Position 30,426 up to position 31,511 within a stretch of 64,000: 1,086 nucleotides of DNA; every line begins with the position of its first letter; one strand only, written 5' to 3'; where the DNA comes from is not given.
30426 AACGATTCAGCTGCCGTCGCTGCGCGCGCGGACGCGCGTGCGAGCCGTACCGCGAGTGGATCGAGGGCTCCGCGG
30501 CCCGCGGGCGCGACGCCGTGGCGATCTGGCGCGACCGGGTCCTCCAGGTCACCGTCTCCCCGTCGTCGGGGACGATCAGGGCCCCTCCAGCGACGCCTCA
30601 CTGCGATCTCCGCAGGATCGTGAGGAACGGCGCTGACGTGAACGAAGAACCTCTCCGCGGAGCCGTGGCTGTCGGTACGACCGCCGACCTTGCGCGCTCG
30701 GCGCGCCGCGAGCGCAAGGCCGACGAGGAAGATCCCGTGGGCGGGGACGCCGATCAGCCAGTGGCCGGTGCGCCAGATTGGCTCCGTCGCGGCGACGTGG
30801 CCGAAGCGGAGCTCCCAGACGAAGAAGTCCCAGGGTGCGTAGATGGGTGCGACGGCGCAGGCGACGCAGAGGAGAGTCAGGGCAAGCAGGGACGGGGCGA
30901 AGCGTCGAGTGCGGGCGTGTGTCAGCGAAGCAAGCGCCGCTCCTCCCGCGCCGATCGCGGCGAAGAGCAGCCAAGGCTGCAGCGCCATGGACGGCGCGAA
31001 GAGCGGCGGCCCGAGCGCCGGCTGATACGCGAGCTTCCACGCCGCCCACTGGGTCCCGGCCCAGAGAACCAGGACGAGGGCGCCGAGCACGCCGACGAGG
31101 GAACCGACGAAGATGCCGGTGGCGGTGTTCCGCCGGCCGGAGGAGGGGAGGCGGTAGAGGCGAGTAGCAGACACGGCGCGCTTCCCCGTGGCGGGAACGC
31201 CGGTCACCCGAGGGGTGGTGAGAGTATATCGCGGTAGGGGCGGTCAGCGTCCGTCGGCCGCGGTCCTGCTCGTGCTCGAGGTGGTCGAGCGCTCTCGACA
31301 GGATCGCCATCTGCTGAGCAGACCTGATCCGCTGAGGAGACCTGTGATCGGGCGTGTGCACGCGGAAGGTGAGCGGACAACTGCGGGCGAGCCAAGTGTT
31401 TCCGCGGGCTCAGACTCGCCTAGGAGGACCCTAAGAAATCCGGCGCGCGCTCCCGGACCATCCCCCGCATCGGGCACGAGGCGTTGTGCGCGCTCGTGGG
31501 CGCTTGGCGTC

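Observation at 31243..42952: Two diverged copies of the relaxase 3' terminus bracket the 11.6-kb cargo block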

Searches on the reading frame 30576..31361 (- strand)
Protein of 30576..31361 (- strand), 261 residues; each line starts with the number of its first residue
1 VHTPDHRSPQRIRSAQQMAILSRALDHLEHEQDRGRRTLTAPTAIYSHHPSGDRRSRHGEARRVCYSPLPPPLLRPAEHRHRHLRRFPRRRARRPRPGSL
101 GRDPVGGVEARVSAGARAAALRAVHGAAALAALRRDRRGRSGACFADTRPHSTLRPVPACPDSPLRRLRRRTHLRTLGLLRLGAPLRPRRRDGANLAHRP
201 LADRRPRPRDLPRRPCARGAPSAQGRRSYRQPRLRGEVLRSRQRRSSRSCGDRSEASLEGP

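Call 8: search_protein_families(library=pfam, proteins=[window:30576-31361:-], max_evalue=0.01)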
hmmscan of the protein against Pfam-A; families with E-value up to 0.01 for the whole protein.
window:30576-31361:- (261 aa): 0 families

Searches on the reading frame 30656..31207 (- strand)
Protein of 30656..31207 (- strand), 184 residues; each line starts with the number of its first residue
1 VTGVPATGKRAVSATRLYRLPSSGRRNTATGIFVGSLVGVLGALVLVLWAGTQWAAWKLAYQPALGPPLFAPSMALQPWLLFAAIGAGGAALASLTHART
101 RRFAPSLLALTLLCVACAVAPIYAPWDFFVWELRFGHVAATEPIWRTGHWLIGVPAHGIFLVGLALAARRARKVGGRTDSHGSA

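Call 29: find_homologous_proteins(query=window:30656-31207:-, max_evalue=0.00001)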
Query window:30656-31207:- (184 aa): 2 proteins with E <= 0.00001 among 5082 candidates.
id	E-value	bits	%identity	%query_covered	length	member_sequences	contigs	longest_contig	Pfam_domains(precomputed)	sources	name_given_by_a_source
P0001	2.3e-93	330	84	100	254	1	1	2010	PF02534.21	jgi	-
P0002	2.5e-62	228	68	84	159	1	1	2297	-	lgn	-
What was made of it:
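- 30656..31174 (-): traG 5' stub: 173 codons, TM region, ends ..TDSHGSA just before the GSARWA motif. The rest of traG is absent from the window. 84% aa identical to P0001 (call 29).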

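Call 31: find_encoding_contigs(protein=P0001, flank=10000, max_places=3)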
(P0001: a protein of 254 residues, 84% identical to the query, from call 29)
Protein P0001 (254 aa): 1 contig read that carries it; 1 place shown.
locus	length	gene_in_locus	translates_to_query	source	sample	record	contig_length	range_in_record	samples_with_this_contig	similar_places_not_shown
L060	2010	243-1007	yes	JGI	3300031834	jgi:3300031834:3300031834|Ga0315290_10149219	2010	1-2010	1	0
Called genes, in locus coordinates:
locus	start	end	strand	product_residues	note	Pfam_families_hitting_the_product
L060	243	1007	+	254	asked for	PF02534:T4SS-DNA_transf (weak)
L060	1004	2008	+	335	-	?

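Call 32: find_encoding_contigs(protein=P0002, flank=10000, max_places=3)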
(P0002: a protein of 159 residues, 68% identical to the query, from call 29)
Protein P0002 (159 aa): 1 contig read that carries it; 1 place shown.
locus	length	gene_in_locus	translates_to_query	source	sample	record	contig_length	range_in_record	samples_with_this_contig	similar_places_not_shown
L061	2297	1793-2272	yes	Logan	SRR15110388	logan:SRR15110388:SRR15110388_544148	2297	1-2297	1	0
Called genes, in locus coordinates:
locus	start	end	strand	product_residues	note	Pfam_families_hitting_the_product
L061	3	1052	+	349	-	?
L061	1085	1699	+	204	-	-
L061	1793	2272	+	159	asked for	-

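Call 65: search_protein_families(library=ncbifam, proteins=[window:30656-31207:-], max_evalue=0.001)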
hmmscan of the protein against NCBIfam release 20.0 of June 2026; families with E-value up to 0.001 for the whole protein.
window:30656-31207:- (184 aa): 1 family
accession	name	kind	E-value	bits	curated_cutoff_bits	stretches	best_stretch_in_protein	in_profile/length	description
NF010450.0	PRK13876.1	subfamily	1.4e-11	43.3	674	1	28-81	2-57/667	IncP-type conjugal transfer protein TraG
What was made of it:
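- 30656..31174 (-): NCBIfam IncP-type TraG N-terminus, E 1.4e-11 (call 65).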
